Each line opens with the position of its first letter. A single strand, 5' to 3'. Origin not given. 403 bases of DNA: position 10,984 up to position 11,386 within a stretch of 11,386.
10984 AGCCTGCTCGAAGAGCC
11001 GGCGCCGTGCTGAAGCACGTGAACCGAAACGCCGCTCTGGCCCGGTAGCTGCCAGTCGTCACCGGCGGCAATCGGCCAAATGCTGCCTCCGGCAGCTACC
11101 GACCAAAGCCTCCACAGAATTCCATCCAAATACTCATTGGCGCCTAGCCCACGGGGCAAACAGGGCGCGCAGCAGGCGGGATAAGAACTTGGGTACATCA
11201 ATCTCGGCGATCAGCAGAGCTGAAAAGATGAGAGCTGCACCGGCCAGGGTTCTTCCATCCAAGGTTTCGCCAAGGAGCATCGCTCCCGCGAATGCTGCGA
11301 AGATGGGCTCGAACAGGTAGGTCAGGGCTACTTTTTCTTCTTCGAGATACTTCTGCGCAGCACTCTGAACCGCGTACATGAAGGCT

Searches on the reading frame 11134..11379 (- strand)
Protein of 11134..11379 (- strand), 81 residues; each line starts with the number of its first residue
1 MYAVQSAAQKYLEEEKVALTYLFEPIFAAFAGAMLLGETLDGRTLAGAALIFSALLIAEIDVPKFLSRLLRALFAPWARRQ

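Call 36: search_protein_families(library=pfam, proteins=[window:11134-11379:-], max_evalue=0.001)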
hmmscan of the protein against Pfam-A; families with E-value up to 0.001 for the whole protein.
window:11134-11379:- (81 aa): 1 family
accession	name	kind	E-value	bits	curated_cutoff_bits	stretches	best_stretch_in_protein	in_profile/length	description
PF00892.27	EamA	-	1.7e-07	32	28.2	1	2-57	77-132/135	EamA-like transporter family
